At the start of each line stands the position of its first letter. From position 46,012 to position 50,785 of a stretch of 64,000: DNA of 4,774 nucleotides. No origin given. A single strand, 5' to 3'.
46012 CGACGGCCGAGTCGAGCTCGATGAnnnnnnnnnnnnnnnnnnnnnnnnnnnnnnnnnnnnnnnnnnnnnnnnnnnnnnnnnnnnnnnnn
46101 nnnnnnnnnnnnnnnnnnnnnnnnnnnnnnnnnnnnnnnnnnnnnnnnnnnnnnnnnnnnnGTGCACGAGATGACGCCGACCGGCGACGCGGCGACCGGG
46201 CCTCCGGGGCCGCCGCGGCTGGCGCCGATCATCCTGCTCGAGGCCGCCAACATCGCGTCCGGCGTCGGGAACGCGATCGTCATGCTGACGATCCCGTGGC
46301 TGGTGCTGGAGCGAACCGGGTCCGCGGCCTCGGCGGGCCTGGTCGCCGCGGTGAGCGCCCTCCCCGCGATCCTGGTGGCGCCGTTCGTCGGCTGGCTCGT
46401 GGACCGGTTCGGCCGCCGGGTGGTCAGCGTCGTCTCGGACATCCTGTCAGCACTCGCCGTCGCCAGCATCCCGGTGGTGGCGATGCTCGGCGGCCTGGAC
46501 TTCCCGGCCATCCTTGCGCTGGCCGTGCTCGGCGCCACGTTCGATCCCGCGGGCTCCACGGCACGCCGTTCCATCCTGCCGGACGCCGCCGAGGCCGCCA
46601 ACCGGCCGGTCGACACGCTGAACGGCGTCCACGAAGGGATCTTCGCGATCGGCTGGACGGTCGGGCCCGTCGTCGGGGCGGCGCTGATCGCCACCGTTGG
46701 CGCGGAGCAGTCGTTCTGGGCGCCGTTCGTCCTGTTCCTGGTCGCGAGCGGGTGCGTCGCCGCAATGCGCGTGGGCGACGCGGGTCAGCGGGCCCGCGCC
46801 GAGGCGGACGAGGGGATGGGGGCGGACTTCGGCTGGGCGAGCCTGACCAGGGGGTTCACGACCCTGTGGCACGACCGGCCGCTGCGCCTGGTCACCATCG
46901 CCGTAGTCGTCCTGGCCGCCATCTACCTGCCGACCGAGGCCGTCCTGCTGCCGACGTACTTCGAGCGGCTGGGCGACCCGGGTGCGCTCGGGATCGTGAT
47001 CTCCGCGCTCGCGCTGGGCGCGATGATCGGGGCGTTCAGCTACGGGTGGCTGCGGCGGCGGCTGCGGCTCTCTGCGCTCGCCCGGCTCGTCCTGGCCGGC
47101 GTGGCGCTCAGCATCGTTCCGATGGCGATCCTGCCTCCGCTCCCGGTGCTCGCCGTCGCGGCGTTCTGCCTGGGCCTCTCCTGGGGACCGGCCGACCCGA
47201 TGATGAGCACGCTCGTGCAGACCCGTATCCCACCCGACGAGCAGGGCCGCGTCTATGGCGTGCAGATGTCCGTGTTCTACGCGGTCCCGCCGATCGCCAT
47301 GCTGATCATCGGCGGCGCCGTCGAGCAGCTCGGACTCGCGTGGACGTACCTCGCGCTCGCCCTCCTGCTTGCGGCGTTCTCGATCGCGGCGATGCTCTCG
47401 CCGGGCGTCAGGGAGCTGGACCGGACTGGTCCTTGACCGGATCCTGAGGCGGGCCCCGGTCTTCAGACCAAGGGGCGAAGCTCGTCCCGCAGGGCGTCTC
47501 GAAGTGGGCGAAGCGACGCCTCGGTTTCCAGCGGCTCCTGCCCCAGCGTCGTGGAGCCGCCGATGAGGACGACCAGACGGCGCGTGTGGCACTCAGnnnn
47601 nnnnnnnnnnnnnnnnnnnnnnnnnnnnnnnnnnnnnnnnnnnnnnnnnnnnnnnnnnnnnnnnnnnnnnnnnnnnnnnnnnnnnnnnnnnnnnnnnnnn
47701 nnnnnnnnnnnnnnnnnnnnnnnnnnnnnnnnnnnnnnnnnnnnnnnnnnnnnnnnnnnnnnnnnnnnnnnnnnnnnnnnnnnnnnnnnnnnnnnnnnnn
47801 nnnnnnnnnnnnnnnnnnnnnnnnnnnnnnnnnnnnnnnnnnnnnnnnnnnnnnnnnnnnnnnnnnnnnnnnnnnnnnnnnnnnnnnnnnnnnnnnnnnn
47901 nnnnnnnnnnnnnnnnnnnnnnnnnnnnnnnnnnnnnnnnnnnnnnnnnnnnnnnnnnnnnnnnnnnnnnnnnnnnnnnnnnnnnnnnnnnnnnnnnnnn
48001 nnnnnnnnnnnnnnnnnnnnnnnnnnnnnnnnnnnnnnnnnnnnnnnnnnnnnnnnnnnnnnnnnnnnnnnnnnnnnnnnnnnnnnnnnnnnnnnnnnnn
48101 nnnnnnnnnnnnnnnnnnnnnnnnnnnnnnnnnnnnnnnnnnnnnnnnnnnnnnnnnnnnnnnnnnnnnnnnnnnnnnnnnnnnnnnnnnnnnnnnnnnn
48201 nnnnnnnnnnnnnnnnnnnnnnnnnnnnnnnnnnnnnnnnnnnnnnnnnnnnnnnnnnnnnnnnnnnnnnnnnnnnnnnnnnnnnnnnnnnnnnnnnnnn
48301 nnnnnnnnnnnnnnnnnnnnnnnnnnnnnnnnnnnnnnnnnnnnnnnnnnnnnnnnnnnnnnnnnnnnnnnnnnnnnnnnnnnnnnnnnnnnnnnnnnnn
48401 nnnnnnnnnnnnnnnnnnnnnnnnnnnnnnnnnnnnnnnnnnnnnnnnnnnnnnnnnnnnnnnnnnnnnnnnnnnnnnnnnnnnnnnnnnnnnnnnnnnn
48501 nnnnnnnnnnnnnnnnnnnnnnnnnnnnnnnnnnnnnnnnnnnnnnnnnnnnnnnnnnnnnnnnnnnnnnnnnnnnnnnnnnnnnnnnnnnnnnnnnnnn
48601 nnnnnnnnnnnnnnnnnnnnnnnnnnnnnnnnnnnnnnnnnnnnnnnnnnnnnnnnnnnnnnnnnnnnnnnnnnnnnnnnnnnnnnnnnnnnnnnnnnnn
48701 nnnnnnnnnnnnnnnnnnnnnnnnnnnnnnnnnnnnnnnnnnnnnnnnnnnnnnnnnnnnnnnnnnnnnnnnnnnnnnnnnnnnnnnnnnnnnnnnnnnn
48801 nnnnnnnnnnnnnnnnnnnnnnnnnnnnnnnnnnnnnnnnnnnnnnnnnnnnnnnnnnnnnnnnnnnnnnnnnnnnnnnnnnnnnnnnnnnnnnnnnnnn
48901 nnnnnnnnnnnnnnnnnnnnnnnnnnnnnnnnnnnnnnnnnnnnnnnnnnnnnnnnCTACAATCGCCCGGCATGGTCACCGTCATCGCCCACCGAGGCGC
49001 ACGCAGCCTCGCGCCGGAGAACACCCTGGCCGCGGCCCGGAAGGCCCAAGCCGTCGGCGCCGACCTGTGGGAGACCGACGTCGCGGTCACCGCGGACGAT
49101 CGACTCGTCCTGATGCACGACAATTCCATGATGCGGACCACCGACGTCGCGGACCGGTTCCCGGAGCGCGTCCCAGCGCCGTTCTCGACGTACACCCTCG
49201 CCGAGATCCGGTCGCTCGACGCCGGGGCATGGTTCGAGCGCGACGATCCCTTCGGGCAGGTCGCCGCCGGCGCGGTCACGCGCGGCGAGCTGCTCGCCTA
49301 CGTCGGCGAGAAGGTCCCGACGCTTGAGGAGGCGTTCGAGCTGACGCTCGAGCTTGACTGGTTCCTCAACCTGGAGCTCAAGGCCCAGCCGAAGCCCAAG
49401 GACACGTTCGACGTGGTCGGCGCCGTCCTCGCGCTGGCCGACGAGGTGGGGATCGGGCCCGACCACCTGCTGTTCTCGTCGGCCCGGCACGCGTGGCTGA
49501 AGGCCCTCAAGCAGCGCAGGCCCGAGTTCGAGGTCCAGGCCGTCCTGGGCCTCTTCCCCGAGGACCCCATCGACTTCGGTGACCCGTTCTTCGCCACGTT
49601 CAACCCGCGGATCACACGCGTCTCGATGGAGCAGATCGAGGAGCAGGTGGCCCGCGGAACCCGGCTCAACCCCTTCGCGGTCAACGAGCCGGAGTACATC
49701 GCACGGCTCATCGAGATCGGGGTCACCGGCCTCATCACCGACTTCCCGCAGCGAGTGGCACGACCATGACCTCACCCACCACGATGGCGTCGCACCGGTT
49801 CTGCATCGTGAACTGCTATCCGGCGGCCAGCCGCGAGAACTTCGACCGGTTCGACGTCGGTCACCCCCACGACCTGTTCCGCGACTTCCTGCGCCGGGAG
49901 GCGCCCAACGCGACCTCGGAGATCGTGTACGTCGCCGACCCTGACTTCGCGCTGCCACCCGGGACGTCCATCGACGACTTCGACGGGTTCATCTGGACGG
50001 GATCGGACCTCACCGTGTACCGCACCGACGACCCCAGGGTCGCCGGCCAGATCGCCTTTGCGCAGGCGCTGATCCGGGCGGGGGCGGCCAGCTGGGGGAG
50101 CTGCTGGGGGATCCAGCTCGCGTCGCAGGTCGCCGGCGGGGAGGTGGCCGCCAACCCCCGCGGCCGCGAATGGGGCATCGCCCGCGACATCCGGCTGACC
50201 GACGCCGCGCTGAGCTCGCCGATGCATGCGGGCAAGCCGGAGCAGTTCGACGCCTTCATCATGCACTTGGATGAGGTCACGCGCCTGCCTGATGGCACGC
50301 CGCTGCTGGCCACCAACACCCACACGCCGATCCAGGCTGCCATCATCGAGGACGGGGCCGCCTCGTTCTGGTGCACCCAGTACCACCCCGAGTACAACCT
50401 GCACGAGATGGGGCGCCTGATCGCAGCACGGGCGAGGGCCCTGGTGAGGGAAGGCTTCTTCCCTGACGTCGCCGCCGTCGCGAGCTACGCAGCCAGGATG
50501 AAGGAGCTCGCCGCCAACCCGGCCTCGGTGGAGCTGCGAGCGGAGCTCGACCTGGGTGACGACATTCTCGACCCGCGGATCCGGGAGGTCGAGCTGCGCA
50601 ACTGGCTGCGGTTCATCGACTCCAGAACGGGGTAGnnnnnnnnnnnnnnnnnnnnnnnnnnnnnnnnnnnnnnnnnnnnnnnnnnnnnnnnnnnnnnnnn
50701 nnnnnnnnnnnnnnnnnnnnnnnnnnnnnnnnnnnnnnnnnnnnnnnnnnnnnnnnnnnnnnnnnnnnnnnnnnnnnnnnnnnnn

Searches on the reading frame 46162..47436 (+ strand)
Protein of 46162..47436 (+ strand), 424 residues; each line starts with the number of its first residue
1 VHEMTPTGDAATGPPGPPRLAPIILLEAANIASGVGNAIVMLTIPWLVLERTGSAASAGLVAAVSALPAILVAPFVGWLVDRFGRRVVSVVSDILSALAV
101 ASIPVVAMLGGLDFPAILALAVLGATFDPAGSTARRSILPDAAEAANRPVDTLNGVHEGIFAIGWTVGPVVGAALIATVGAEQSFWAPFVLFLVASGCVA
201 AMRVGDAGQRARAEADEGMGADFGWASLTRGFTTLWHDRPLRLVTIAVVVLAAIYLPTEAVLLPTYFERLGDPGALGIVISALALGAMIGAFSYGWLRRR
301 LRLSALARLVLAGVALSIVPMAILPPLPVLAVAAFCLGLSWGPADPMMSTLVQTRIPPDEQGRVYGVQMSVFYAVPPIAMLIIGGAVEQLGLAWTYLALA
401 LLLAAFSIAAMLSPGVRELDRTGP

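Call 47: search_protein_families(library=pfam, proteins=[window:46162-47436:+], max_evalue=0.01)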
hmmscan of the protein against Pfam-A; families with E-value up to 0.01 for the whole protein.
window:46162-47436:+ (424 aa): 4 families
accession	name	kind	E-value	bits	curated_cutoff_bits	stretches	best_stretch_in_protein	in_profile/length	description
PF07690.21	MFS_1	-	1.4e-38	133.2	33.4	1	30-376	5-343/347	Major Facilitator Superfamily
PF05977.19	MFS_3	-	7.4e-18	64.7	27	1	27-411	16-391/524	Transmembrane secretion effector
PF12832.13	MFS_1_like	-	7.1e-05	22.4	25.2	1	54-397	32-372/373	MFS_1 like family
PF01306.25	LacY_symp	-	0.0019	17.5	24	1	46-256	33-237/413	LacY proton/sugar symporter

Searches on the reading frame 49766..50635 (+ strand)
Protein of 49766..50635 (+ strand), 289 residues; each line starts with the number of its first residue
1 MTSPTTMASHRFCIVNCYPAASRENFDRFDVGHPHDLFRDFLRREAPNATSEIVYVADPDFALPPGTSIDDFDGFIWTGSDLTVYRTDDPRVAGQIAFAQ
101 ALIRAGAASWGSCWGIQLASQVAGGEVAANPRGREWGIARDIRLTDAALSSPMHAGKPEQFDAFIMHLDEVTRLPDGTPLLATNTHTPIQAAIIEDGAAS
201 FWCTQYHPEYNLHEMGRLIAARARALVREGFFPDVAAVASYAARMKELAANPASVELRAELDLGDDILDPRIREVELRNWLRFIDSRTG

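Call 47: search_protein_families(library=pfam, proteins=[window:49766-50635:+], max_evalue=0.01)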
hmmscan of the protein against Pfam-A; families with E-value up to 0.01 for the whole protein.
window:49766-50635:+ (289 aa): 1 family
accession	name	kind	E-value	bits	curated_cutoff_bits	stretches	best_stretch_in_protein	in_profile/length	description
PF00117.34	GATase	-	3.4e-12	46.9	22.8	1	89-219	54-182/190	Glutamine amidotransferase class-I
